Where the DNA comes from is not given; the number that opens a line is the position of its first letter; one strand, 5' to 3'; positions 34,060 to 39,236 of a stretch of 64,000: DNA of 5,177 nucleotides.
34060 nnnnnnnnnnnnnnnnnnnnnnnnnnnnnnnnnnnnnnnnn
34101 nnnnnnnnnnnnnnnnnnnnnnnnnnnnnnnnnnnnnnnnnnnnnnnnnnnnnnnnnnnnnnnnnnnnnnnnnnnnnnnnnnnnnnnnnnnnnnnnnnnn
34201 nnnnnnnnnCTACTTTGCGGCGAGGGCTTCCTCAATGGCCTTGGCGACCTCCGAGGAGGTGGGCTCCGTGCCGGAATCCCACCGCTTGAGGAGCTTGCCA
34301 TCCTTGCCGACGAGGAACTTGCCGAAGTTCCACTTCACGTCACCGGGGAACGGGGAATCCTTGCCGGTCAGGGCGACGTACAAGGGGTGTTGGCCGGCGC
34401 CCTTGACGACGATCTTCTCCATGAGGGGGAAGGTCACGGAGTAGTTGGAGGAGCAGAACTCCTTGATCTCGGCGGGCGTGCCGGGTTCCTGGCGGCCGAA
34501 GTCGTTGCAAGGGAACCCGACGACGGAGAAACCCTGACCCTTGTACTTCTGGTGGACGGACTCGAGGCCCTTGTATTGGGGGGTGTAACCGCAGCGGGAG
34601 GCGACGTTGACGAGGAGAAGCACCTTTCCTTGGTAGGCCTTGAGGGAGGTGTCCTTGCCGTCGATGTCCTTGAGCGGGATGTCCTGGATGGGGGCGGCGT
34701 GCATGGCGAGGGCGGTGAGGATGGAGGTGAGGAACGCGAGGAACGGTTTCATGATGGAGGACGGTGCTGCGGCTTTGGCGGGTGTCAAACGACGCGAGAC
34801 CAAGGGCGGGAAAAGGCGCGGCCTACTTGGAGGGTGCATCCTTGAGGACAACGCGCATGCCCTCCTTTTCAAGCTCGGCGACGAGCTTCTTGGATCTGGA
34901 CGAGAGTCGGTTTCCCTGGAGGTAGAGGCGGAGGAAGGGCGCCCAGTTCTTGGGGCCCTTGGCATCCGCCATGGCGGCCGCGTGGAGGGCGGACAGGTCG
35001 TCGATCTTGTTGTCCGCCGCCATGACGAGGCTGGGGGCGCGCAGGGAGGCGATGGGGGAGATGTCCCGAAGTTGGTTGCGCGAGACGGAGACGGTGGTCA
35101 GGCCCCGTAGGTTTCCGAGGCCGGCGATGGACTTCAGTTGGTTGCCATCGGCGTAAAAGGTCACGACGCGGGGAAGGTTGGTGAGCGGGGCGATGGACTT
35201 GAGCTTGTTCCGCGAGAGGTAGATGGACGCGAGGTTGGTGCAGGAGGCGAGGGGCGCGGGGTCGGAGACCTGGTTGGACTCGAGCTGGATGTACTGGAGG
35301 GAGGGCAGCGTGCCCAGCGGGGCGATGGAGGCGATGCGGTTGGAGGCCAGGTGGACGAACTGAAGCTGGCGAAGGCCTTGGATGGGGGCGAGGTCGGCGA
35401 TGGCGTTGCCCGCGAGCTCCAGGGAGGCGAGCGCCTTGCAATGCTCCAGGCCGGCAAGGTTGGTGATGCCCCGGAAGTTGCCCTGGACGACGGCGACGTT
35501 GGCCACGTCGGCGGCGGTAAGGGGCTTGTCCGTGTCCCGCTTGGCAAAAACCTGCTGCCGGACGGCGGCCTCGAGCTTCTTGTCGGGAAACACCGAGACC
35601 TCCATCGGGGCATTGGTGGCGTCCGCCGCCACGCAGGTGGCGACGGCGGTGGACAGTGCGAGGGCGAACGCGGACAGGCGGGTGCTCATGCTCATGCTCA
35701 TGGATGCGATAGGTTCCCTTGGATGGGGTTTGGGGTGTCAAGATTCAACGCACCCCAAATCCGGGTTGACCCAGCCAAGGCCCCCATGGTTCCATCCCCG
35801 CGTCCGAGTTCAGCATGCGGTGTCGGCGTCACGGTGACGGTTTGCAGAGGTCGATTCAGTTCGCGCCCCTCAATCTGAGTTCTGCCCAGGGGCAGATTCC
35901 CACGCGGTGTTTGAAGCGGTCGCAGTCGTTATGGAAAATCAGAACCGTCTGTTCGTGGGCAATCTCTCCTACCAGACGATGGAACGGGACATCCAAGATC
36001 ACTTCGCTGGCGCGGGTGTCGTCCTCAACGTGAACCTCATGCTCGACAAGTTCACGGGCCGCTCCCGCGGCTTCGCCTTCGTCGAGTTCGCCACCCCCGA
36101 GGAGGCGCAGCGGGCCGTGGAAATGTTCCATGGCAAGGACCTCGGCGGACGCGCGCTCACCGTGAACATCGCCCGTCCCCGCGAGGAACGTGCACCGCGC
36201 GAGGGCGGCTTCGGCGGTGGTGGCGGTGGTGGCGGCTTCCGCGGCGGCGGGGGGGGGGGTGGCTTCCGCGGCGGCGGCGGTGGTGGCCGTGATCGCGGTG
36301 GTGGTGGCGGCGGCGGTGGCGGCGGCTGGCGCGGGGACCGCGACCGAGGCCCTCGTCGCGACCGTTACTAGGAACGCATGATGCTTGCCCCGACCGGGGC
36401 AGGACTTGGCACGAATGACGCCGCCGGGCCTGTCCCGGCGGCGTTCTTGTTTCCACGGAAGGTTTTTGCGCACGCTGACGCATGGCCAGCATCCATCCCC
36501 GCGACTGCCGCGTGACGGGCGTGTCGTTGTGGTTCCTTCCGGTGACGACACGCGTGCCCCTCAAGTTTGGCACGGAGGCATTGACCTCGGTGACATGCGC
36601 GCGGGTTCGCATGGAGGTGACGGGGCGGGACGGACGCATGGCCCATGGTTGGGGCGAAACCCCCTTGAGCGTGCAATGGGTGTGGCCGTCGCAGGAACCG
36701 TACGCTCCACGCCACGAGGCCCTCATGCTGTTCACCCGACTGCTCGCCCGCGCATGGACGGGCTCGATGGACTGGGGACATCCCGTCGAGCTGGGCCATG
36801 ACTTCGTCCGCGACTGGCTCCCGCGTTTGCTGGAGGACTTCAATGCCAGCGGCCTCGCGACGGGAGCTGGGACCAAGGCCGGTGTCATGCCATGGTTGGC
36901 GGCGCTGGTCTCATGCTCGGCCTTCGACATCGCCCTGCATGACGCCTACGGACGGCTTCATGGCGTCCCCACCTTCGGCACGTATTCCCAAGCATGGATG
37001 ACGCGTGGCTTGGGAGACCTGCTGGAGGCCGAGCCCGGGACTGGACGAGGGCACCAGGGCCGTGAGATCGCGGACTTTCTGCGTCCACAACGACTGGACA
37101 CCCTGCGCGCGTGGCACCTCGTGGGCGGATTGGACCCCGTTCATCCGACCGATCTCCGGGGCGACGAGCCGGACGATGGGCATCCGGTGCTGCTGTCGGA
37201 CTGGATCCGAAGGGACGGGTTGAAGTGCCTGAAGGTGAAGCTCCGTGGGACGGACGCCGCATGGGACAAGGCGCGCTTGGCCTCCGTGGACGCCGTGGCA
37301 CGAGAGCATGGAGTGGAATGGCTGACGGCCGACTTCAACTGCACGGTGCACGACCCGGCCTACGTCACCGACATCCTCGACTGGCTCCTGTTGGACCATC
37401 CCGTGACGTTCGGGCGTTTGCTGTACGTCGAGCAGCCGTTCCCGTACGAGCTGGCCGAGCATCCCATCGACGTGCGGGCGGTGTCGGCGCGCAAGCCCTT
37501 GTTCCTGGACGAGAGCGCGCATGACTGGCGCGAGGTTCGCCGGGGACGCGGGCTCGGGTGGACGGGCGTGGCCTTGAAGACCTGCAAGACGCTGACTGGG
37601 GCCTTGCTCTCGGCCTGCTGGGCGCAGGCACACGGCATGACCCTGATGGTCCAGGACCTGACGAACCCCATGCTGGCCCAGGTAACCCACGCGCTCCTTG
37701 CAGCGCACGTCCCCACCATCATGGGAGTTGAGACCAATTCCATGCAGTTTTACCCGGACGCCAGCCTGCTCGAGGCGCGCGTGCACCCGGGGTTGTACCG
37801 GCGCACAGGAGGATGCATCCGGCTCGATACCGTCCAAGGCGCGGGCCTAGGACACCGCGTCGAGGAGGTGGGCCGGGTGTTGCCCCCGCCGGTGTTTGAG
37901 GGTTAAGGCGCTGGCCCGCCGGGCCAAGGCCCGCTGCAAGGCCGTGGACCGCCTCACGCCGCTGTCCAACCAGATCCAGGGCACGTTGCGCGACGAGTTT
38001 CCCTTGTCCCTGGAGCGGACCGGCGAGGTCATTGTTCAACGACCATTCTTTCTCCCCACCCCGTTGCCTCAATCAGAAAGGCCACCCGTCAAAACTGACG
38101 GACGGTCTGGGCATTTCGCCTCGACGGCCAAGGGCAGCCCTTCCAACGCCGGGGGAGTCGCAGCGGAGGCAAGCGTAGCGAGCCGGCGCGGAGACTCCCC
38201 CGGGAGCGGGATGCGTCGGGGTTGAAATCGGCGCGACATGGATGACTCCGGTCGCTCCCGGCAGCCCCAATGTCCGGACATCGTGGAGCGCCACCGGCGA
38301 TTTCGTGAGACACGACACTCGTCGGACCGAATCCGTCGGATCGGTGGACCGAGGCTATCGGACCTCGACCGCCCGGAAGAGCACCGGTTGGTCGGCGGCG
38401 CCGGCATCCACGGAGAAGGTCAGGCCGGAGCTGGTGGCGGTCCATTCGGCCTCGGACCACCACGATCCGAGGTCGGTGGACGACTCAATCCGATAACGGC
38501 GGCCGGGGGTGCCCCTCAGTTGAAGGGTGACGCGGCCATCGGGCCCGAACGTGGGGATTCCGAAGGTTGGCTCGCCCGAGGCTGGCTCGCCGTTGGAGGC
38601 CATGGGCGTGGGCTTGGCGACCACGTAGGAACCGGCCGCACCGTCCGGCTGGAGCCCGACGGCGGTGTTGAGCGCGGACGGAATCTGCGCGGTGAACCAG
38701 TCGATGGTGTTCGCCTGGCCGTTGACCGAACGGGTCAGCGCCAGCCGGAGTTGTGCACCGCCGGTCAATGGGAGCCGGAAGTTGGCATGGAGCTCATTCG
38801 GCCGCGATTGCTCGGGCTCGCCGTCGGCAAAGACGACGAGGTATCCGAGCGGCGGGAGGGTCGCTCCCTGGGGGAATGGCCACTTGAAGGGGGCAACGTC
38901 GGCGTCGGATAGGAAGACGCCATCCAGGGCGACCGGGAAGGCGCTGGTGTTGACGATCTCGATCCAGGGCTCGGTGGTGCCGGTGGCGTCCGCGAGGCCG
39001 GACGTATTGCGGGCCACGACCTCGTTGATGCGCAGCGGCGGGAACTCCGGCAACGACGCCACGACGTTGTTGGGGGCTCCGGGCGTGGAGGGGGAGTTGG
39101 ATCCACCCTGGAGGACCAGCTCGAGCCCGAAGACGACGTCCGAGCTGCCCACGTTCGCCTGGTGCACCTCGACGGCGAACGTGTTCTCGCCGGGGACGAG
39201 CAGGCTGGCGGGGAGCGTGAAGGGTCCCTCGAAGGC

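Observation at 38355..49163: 3602-aa secreted mosaic protein with eight lamin-tail domains flanking a CotH kinase-like core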

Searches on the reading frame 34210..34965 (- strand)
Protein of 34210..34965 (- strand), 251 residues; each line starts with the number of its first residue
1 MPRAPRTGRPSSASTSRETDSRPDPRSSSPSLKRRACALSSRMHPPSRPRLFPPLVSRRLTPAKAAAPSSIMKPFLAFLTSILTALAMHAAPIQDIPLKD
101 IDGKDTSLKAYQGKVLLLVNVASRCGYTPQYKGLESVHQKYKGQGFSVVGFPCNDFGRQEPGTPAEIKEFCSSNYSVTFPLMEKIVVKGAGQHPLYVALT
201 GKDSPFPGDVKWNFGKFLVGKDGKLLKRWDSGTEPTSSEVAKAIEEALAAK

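Call 14: search_protein_families(library=pfam, proteins=[window:34210-34965:-], max_evalue=0.001)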
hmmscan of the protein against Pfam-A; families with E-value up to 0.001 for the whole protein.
window:34210-34965:- (251 aa): 3 families
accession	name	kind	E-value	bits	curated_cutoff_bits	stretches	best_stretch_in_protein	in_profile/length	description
PF00255.25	GSHPx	-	2.1e-38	130.7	27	1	95-199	3-107/108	Glutathione peroxidase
PF00578.27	AhpC-TSA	-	1.4e-05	25.5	26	1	92-181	4-86/124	AhpC/TSA family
PF08534.16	Redoxin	-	0.0004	20.6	26.6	1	92-155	5-72/148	Redoxin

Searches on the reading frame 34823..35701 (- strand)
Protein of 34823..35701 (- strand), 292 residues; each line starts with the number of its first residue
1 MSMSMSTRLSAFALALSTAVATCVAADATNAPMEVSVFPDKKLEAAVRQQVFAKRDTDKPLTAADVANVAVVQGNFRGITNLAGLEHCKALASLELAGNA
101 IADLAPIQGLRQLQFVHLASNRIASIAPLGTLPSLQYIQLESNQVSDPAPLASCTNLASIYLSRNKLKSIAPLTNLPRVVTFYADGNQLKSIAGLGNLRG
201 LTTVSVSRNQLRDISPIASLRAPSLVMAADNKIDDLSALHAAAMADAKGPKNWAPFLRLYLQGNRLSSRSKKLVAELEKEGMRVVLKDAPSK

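Call 14: search_protein_families(library=pfam, proteins=[window:34823-35701:-], max_evalue=0.001)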
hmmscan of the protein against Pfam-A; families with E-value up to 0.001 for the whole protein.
window:34823-35701:- (292 aa): 7 families
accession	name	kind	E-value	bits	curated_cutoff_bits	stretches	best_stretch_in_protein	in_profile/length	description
PF12799.13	LRR_4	-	3.9e-25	87.7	27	3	112-152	2-43/44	Leucine Rich repeats (2 copies)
PF13855.12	LRR_8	-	3.6e-14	52.7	27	1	133-189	1-61/61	Leucine rich repeat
PF00560.39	LRR_1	-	8.8e-07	28.3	20.6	0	156-170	1-15/23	Leucine Rich Repeat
PF14580.12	LRR_9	-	0.00011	22.3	30.5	0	92-166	45-124/175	Leucine-rich repeat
PF23598.1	LRR_14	-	0.00013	21.3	40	1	82-246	15-182/353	Leucine-rich repeat region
PF23952.1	LRR_EndoS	-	0.00021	21.9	27.9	0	38-140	1-89/116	Endo-beta-N-acetylglucosaminidase EndoS LRR domain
PF13516.12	LRR_6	-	0.00052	20.3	23.4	0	133-148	3-18/24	Leucine Rich repeat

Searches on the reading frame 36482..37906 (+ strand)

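Call 14: search_protein_families(library=pfam, proteins=[window:36482-37906:+], max_evalue=0.001)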
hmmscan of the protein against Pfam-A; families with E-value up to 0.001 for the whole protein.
window:36482-37906:+ (474 aa): 1 family
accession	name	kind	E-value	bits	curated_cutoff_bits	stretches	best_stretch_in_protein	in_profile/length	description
PF13378.12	MR_MLE_C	-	3e-12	47.2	29.4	1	241-460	9-215/219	Enolase C-terminal domain-like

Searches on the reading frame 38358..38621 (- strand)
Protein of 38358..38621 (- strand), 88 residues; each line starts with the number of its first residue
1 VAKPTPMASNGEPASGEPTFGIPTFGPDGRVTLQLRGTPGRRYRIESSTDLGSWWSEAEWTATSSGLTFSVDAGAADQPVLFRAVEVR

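Call 62: search_protein_representatives(alignment_id=A5)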
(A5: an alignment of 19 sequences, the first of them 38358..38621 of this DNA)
Query: 19 sequences, 89 profile positions. Proteins with E-value up to 0.001 (for the whole library): 37353; up to 1e-10: 5040; up to 1e-30: 92. The best 150 are listed.
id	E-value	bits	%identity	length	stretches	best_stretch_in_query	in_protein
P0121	2.1e-125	425.3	-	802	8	10-87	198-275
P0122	2.7e-101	348.0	-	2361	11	14-87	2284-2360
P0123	6.5e-85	295.5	-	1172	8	16-88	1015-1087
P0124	3.3e-81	283.7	-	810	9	26-87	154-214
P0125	2.8e-78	274.3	-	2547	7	29-88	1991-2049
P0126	7.0e-78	273.0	-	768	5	12-88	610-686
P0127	1.1e-75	266.0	-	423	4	18-88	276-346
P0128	7.6e-74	260.1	-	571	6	12-87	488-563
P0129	4.9e-71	251.0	-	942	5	4-88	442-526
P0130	5.4e-71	250.9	-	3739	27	2-87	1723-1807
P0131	2.9e-69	245.4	-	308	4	14-87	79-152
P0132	2.2e-66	236.1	-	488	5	16-87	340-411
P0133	2.3e-66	236.1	-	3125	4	9-88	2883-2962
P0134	2.7e-66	235.9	-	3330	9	28-87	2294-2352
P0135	2.9e-65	232.6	-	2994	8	24-87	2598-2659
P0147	1.6e-49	182.1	-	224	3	14-87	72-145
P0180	3.9e-34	132.8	-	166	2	18-86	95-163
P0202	8.1e-32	125.4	-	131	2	14-88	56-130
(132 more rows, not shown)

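Call 63: search_protein_families(library=pfam, proteins=[P0121, P0124, P0127, P0131, P0147, P0180, P0202], max_evalue=0.01)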
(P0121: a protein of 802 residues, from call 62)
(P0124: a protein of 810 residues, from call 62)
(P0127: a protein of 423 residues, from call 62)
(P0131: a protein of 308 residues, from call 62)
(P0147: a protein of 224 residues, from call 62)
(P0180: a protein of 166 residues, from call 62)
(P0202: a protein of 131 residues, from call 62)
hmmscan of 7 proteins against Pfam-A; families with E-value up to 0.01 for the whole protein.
P0121 (802 aa): 6 families
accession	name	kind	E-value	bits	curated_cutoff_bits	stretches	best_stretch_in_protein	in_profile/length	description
PF23972.1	DUF7298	-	1.5e-09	38.3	27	0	592-634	37-78/167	Domain of unknown function (DUF7298)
PF01108.23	Tissue_fac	-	9.6e-07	29.1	27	0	446-471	40-68/107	Tissue factor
PF05641.18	Agenet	-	2.9e-05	24.9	27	0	668-694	20-45/61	Agenet domain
PF17116.11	T9SS_plug_1st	-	7.5e-05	23.1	23.9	0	287-324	19-56/126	Type 9 secretion system plug protein 1st domain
PF21506.2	Knl-2-like_dom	-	0.0012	19.1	27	0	306-331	16-40/54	Kinetochore null protein 2-like domain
PF00116.26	COX2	-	0.0015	18.8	22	0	441-461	72-92/120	Cytochrome C oxidase subunit II, periplasmic domain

P0124 (810 aa): 1 family
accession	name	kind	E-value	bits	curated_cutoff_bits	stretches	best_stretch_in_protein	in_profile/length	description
PF23192.1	NOMO_12th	-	0.00026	22.1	27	0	163-195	52-86/98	NOMO C-terminal transthyretin-like domain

P0127 (423 aa): 6 families
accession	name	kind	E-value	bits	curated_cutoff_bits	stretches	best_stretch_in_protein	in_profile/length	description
PF07679.22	I-set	-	1.2e-10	41.8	23.7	1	40-112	3-85/90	Immunoglobulin I-set domain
PF13927.12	Ig_3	-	1.1e-09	39.1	30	1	38-104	2-78/78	Immunoglobulin domain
PF11606.14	AlcCBM31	-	4e-05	24.1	25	0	361-395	48-82/93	Family 31 carbohydrate binding protein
PF13895.12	Ig_2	-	7.5e-05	23.3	27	0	63-117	25-78/79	Immunoglobulin domain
PF06701.19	MIB_HERC2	-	9.6e-05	22.7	33.5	0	283-307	35-59/66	Mib_herc2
PF06830.16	Root_cap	-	0.00038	21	27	0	295-311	14-30/57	Root cap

P0131 (308 aa): 6 families
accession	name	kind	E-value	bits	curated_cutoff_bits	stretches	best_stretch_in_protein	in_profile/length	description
PF06701.19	MIB_HERC2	-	3.3e-08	33.7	33.5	0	243-268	34-59/66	Mib_herc2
PF11606.14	AlcCBM31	-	3.8e-06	27.5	25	0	168-198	48-78/93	Family 31 carbohydrate binding protein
PF06830.16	Root_cap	-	1.7e-05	25.3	27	0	102-121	14-33/57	Root cap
PF01108.23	Tissue_fac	-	4.1e-05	23.8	27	0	79-124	22-69/107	Tissue factor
PF13433.12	Peripla_BP_5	-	0.0011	18.6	27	0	268-304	171-207/363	Periplasmic binding protein domain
PF25118.1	EFL1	-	0.0059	17.7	30.9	0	268-289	60-81/89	Elongation factor-like GTPase 1-like domain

P0147 (224 aa): 3 families
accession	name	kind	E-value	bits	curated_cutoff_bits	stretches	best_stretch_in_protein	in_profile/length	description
PF06701.19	MIB_HERC2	-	9e-05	22.7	33.5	0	159-184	34-59/66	Mib_herc2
PF13433.12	Peripla_BP_5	-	0.00037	20.1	27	0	184-219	171-206/363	Periplasmic binding protein domain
PF25118.1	EFL1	-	0.0033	18.5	30.9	0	33-56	63-86/89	Elongation factor-like GTPase 1-like domain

P0180 (166 aa): 1 family
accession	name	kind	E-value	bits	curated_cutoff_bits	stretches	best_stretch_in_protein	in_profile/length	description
PF06701.19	MIB_HERC2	-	0.00053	20.3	33.5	0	101-126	34-59/66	Mib_herc2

P0202 (131 aa): 0 families

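Call 80: predict_structure(alignment_id=A6)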
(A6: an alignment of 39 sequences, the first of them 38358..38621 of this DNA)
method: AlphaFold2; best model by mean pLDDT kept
length: 88 residues; sequences in the alignment: 39
mean_pLDDT: 85.7   pTM: 0.67
mean pLDDT of the five models: 85.7, 83.9, 83.3, 82.8, 82.6
residues with pLDDT >= 90: 53; 70-90: 21; 50-70: 14; < 50: 0
segments of 3 or more residues with pLDDT < 50: none
pLDDT, mean of each block of 10 residues (from residue 1): 59 75 90 93 94 93 92 84 93
secondary structure, 60 per line:
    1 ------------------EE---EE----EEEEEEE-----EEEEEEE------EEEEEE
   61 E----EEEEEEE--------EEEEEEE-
elements in order: E30-36 E42-48 E55-61 E66-72 E81-87

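Call 83: fold_search(model_id=the predicted structure, library=pdb)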
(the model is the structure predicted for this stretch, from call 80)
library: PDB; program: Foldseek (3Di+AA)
matches with E <= 10: 1397; with E <= 0.001: 0
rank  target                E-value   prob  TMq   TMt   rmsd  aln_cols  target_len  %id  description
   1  4n8p                  1.6e-02  1.00  0.51  0.41   4.9        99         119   11  Crystal structure of a strand swapped CTLA-4 from Duckbill Platypus [PSI-NYSGRC-012711] (released 2013-10-30)
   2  7skp_A                3.1e-02  1.00  0.50  0.58   3.9        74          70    9  De novo synthetic protein DIG14 (tetragonal space group) (released 2022-10-12)
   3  3o0l_A                3.5e-02  0.98  0.42  0.36   4.9        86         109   13  Crystal structure of a Pfam DUF1425 family member (Shew_1734) from Shewanella sp. pv-4 at 1.81 a resolution (released 2010-08-04)
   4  7skp_B                4.6e-02  1.00  0.50  0.55   3.9        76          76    9  De novo synthetic protein DIG14 (tetragonal space group) (released 2022-10-12)
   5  4nn7_C                6.4e-02  1.00  0.53  0.30   2.8        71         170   18  Cytokine receptor complex - Crystal form 2 (released 2014-03-19)
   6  1zld                  6.8e-02  0.97  0.45  0.40   6.5        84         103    7  Crystal structure of a RGD-containing host-selective toxin: Pyrenophora tritici-repentis Ptr ToxA (released 2005-08-16)
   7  5eiq                  6.8e-02  0.91  0.42  0.23  12.0        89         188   11  Human OSCAR ligand-binding domain (released 2015-11-25)
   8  2yn3_D                7.2e-02  1.00  0.51  0.24   3.6        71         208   11  Structural insight into the giant calcium-binding adhesin SiiE: implications for the adhesion of Salmonella enterica t (released 2013-04-03)
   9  5j7k_B                1.0e-01  1.00  0.54  0.53   3.3        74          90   24  Loop grafting onto a highly stable FN3 scaffold (released 2016-08-17)
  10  3i85_B                1.0e-01  0.99  0.50  0.53   3.5        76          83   13  The Crystal Structure of Human EMMPRIN N-terminal Domain 1 (released 2009-10-06)
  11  2yn3_C                1.0e-01  0.97  0.47  0.17  10.8        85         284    8  Structural insight into the giant calcium-binding adhesin SiiE: implications for the adhesion of Salmonella enterica t (released 2013-04-03)
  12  2vkw_A                1.1e-01  1.00  0.59  0.29   3.3        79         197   15  Human NCAM, FN3 domains 1 and 2 (released 2008-02-26)
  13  2yn3_A                1.1e-01  1.00  0.51  0.19   3.8        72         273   10  Structural insight into the giant calcium-binding adhesin SiiE: implications for the adhesion of Salmonella enterica t (released 2013-04-03)
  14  4u49_A                1.1e-01  0.99  0.52  0.17   3.5        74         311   18  Crystal structure of Pectate Lyase Pel3 from Pectobacterium carotovorum with two monomers in the A.U (released 2015-08-05)
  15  6a6y_A                1.1e-01  0.93  0.42  0.28   5.7        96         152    9  Crystal Structure of Asf1 from Plasmodium falciparum (released 2018-07-18)
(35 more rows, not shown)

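Call 87: find_homologous_proteins(query=A6, max_evalue=0.00001)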
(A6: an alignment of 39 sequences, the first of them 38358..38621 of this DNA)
Query A6 (39 sequences) (88 aa, profile of the alignment): 8 proteins with E <= 0.00001 among 267 candidates.
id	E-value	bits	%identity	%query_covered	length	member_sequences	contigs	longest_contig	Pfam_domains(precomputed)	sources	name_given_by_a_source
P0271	1.7e-17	81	28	41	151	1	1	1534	PF18676.7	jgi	jgi:hypothetical protein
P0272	8.0e-17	79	-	-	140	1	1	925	PF18676.7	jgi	-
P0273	1.2e-15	75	-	-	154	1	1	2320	PF18676.7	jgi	-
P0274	3.2e-15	74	-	-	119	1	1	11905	PF18676.7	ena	-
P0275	3.6e-14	70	-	-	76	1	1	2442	-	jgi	jgi:hypothetical protein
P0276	5.2e-14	70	-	-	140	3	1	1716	PF18676.7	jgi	jgi:hypothetical protein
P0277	1.2e-9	56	-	-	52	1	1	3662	-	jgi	jgi:hypothetical protein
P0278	1.7e-8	52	70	78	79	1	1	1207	-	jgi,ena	jgi:hypothetical protein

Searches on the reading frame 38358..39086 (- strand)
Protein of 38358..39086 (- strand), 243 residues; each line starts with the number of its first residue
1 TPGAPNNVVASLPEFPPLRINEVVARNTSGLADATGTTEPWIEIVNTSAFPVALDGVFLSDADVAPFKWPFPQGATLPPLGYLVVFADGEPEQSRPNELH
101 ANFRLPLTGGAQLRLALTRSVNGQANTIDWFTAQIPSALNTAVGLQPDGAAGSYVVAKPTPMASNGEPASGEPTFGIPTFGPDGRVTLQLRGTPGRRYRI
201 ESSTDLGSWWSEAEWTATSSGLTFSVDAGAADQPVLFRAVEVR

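Call 10: search_protein_families(library=pfam, proteins=[window:38358-39086:-], max_evalue=1)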
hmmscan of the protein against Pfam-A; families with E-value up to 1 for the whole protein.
window:38358-39086:- (243 aa): 1 family
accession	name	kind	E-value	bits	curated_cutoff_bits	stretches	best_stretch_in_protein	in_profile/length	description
PF00932.25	LTD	-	4.3e-09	37.2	34.3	1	17-119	7-96/109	Lamin Tail Domain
